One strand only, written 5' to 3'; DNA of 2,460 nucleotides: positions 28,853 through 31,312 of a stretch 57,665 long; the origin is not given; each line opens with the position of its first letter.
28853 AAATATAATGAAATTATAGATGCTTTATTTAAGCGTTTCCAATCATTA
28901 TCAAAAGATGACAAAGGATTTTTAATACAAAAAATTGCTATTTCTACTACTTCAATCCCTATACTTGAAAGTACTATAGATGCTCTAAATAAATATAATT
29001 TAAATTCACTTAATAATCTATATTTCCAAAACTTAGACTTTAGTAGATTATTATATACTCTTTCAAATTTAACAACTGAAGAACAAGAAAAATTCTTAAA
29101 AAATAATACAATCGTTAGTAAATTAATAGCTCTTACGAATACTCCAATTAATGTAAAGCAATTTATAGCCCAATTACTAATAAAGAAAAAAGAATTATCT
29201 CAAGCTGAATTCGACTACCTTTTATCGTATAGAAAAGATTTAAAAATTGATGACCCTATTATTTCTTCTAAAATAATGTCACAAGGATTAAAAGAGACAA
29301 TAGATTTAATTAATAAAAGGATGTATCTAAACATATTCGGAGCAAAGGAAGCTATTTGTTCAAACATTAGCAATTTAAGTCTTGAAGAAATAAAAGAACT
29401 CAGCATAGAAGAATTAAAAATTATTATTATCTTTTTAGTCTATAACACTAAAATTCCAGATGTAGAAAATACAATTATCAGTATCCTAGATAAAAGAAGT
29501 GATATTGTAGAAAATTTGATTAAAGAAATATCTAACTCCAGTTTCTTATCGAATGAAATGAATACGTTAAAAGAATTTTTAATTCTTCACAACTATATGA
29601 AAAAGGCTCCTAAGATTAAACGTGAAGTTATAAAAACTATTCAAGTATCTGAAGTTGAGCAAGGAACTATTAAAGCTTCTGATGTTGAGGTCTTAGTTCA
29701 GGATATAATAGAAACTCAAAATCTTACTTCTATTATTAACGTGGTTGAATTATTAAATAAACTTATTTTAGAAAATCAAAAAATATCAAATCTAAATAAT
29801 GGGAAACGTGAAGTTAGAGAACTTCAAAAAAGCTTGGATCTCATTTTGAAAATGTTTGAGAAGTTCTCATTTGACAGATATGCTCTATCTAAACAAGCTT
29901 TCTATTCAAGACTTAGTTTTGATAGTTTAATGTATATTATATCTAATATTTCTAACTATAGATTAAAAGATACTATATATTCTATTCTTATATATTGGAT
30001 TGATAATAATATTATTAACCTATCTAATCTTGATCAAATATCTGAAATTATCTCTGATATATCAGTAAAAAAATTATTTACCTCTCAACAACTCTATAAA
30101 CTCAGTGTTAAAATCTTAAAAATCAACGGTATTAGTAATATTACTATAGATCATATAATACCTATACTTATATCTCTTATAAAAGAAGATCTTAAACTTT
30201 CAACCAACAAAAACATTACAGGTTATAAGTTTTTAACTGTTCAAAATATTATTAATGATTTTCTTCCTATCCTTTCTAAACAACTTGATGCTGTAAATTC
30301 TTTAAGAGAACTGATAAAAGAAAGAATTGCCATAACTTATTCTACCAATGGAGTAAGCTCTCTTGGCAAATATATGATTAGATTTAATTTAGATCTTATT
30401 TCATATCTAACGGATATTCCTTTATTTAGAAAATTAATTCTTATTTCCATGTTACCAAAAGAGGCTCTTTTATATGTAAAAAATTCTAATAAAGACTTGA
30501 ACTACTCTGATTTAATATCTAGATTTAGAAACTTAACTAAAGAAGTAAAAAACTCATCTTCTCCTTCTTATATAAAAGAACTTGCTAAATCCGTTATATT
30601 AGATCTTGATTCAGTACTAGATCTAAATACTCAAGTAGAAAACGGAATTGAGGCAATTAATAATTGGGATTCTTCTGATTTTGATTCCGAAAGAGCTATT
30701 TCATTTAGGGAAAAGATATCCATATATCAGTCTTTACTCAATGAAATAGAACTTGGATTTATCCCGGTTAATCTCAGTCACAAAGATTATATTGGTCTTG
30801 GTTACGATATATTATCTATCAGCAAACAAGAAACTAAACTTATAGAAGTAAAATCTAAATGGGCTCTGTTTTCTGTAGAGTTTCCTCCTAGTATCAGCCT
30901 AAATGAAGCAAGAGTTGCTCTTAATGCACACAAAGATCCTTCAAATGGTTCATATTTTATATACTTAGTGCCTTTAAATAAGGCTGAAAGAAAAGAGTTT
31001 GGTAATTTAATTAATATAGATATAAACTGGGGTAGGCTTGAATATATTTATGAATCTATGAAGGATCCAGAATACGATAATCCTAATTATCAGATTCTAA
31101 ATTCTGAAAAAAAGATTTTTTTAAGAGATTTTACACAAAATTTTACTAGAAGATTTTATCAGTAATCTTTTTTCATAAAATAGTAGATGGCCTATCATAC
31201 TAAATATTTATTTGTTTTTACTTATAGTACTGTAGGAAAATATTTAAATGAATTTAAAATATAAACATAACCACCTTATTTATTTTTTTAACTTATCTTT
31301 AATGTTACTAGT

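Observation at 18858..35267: Head-to-tail array of four ~1,340-1,380-aa signal-bearing paralogs with a nuclease-fold C-terminus: candidate undescribed system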

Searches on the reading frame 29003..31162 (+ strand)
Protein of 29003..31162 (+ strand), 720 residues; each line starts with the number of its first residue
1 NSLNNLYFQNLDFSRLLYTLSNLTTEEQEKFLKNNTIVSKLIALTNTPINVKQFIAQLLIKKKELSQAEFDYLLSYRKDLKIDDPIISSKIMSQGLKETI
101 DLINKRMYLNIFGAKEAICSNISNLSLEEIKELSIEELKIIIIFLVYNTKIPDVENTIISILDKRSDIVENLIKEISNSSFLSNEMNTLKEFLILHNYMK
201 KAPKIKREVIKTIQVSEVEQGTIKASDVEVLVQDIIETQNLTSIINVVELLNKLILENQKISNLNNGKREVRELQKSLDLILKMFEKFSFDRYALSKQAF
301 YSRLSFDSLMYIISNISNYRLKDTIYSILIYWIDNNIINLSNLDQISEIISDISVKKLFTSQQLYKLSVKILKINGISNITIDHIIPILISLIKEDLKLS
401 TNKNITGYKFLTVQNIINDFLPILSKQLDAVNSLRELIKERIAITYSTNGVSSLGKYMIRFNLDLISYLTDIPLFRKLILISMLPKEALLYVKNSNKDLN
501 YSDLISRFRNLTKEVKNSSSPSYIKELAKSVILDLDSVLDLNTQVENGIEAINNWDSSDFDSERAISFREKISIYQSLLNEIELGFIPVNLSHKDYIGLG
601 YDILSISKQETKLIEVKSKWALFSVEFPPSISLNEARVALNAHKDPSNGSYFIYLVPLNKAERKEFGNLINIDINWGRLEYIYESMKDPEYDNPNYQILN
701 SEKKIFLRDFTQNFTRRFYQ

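Call 67: predict_structure(alignment_id=A5)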
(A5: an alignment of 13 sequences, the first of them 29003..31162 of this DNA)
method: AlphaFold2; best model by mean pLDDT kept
length: 720 residues; sequences in the alignment: 13
mean_pLDDT: 85.0   pTM: 0.64
mean pLDDT of the five models: 85.0, 84.3, 82.7, 81.7, 81.4
residues with pLDDT >= 90: 325; 70-90: 317; 50-70: 55; < 50: 23
segments of 3 or more residues with pLDDT < 50: 203-212, 696-701, 716-720
pLDDT, mean of each block of 10 residues (from residue 1): 75 77 73 70 76 85 80 87 87 86 88 91 87 91 93 91 91 81 78 88 42 50 75 84 89 88 65 87 89 87 91 88 92 83 87 91 95 90 95 86 71 95 94 96 89 91 94 95 96 82 92 74 94 95 95 86 89 97 95 86 94 93 79 92 90 93 90 93 82 49 79 51
secondary structure, 60 per line:
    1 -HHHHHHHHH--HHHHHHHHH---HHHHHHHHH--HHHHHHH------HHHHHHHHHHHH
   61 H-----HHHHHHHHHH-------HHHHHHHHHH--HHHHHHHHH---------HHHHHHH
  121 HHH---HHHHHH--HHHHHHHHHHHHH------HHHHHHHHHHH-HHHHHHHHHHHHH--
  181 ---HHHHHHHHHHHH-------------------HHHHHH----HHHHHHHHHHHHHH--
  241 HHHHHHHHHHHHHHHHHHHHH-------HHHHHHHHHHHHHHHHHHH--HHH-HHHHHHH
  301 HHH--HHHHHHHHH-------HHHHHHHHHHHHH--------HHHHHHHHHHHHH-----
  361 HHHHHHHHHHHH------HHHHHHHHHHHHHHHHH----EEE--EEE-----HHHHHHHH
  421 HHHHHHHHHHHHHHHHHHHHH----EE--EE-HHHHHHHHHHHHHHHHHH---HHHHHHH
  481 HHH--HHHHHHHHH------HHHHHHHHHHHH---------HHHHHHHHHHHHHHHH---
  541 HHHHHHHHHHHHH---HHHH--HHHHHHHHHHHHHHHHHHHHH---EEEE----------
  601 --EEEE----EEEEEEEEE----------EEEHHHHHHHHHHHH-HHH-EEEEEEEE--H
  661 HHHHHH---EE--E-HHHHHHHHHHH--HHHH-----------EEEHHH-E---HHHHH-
elements in order (helices of 4 or more, strands of 3 or more residues): H2-10 H13-21 H25-33 H36-42 H49-61 H67-76 H84-93 H96-104 H114-123 H127-132 H135-147 H154-164 H166-178 H184-195 H215-220 H225-238 H241-261 H269-287 H294-303 H306-314 H322-334 H343-355 H361-372 H379-395 E400-402 E405-407 H413-441 H453-470 H474-483 H486-494 H501-512 H522-537 H541-553 H557-560 H563-583 E587-590 E603-606 E611-619 E630-632 H633-644 E650-657 H660-666 H676-686 H689-692 E704-706 H715-719

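Call 71: fold_search(model_id=the predicted structure, library=pdb)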
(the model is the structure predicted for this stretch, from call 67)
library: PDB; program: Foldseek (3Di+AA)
matches with E <= 10: 1100; with E <= 0.001: 10
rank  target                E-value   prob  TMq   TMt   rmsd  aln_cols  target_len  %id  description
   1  4rv1_A                2.2e-04  1.00  0.15  0.22  19.9       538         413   12  Crystal Structure of Engineered Protein. Northeast Structural Genomics Consortium (NESG) Target OR497. (released 2014-12-10)
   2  4rv1_F                3.4e-04  0.98  0.11  0.16  21.7       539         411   12  Crystal Structure of Engineered Protein. Northeast Structural Genomics Consortium (NESG) Target OR497. (released 2014-12-10)
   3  8cwy_A                3.7e-04  0.98  0.11  0.15  25.9       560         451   10  Accurate computational design of genetically encoded 3D protein crystals (released 2023-11-01)
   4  4rv1_B                5.5e-04  0.99  0.11  0.17  21.2       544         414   11  Crystal Structure of Engineered Protein. Northeast Structural Genomics Consortium (NESG) Target OR497. (released 2014-12-10)
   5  4rv1_C                5.9e-04  0.99  0.11  0.17  21.9       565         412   12  Crystal Structure of Engineered Protein. Northeast Structural Genomics Consortium (NESG) Target OR497. (released 2014-12-10)
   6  4rv1_D                7.0e-04  0.97  0.12  0.16  21.8       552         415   12  Crystal Structure of Engineered Protein. Northeast Structural Genomics Consortium (NESG) Target OR497. (released 2014-12-10)
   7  9ijj_AL               8.9e-04  0.99  0.15  0.20  23.5       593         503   11  In situ structure of the central apparatus in mouse sperm axoneme. (released 2025-06-04)
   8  9ijj_AD               9.2e-04  0.99  0.15  0.20  23.6       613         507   10  In situ structure of the central apparatus in mouse sperm axoneme. (released 2025-06-04)
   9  9hqv_Ym               1.0e-03  1.00  0.19  0.24  16.8       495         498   12  Cryo-EM structure of the small subunit of the mitochondrial ribosome from Toxoplasma gondii (released 2025-06-11)
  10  1th1_A                1.0e-03  0.99  0.15  0.19  24.7       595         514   10  Beta-catenin in complex with a phosphorylated APC 20aa repeat fragment (released 2004-09-07)
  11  8q9t_E                1.1e-03  0.92  0.13  0.10  28.7       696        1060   13  CryoEM structure of a S. Cerevisiae Ski238 complex bound to RNA (released 2023-11-29)
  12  5oqq_A                1.2e-03  0.95  0.13  0.12  28.6       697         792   13  Crystal structure of the S. cerevisiae condensin Ycg1-Brn1 subcomplex (released 2017-10-18)
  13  9ijj_AQ               1.4e-03  0.99  0.15  0.20  23.4       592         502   10  In situ structure of the central apparatus in mouse sperm axoneme. (released 2025-06-04)
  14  5oqn_A                1.6e-03  0.92  0.13  0.12  28.7       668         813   12  Crystal structure of the S. cerevisiae condensin Ycg1-Brn1 subcomplex bound to DNA (short kleisin loop) (released 2017-10-18)
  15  9ijj_AT               1.8e-03  0.99  0.15  0.20  23.3       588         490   10  In situ structure of the central apparatus in mouse sperm axoneme. (released 2025-06-04)
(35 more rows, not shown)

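Call 85: fold_search(model_id=the predicted structure, library=viral)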
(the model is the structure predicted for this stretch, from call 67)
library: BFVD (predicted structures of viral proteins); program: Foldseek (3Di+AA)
matches with E <= 10: 564; with E <= 0.001: 0
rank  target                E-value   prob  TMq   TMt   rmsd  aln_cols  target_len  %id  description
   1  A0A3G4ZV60            7.3e-03  0.90  0.16  0.21  21.3       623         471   11  Uncharacterized protein [Barrevirus sp.]
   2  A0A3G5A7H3            9.3e-03  0.66  0.10  0.14  19.2       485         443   11  Uncharacterized protein [Hyperionvirus sp.]
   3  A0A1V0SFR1            9.7e-03  0.91  0.20  0.16  17.9       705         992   14  U-box domain protein [Hokovirus HKV1]
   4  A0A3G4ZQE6            1.0e-02  0.89  0.13  0.18  25.3       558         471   10  TPR repeat protein [Barrevirus sp.]
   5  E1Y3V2                1.2e-02  0.51  0.13  0.11  28.6       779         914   11  Putative internal virion protein [Pantoea phage LIMElight]
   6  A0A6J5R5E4            1.2e-02  0.25  0.09  0.06  32.5       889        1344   12  Uncharacterized protein [uncultured Caudovirales phage]
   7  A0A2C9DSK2            1.3e-02  0.57  0.13  0.12  19.3       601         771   12  Uncharacterized protein [Western grey kangaroopox virus]
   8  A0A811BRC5            1.8e-02  0.28  0.09  0.08  28.2       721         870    7  Uncharacterized protein [Pandoravirus japonicus]
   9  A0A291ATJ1            2.4e-02  0.75  0.16  0.15  20.2       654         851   10  Ankyrin repeat domain containing protein [Pandoravirus salinus]
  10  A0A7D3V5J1            2.4e-02  0.66  0.13  0.17  35.6       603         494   10  Tetratricopeptide repeat protein [Fadolivirus FV1/VV64]
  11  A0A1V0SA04            2.8e-02  0.72  0.15  0.15  29.9       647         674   14  Ankyrin repeat protein [Catovirus CTV1]
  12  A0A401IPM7            3.5e-02  0.47  0.14  0.12  29.2       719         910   10  Wsv064-like protein [Sesarmops intermedium nimavirus]
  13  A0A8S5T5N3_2          3.7e-02  0.20  0.09  0.08  24.2       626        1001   10  Tail tape measure (Fragment) [Siphoviridae sp. ctGpg14]
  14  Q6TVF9                4.0e-02  0.44  0.15  0.14  26.8       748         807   10  Uncharacterized protein [Bovine papular stomatitis virus]
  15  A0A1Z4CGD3            4.5e-02  0.72  0.14  0.18  23.5       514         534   13  Uncharacterized protein [Seal parapoxvirus]
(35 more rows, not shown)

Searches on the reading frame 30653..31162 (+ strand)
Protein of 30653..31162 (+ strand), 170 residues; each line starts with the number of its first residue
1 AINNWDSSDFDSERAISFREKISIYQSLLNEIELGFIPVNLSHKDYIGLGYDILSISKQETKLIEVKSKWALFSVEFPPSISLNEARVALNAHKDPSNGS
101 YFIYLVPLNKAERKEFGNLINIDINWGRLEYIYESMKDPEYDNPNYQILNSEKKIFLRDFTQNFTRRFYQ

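Call 75: search_protein_families(library=pfam, alignment_id=A7, max_evalue=0.1)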
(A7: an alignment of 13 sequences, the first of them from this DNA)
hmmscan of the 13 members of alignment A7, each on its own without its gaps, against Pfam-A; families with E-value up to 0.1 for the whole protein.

A. member 1, seq(170 aa): 1 family
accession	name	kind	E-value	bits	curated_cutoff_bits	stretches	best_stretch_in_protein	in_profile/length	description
PF13020.12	NOV_C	-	1.2e-05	25.7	22.1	1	41-106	21-79/91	Protein NO VEIN, C-terminal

B. families by the number of members that match (of 13 scanned): 3 families
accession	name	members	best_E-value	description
PF13020.12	NOV_C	13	9.5e-09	Protein NO VEIN, C-terminal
PF08613.16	Cyclin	1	0.0084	Cyclin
PF23349.2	BBS7_hp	1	0.093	BBS7 hairpin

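Call 76: search_solved_structures(query=A7, max_evalue=10, show_alignments=3)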
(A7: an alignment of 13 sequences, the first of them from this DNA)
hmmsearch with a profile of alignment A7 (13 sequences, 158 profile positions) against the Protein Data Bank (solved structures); distinct sequences matched with E-value up to 10: 1.
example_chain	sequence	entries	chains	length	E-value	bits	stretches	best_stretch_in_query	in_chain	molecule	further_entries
4gft_A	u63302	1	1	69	0.68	12.7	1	60-103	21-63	Myosin A tail domain interacting protein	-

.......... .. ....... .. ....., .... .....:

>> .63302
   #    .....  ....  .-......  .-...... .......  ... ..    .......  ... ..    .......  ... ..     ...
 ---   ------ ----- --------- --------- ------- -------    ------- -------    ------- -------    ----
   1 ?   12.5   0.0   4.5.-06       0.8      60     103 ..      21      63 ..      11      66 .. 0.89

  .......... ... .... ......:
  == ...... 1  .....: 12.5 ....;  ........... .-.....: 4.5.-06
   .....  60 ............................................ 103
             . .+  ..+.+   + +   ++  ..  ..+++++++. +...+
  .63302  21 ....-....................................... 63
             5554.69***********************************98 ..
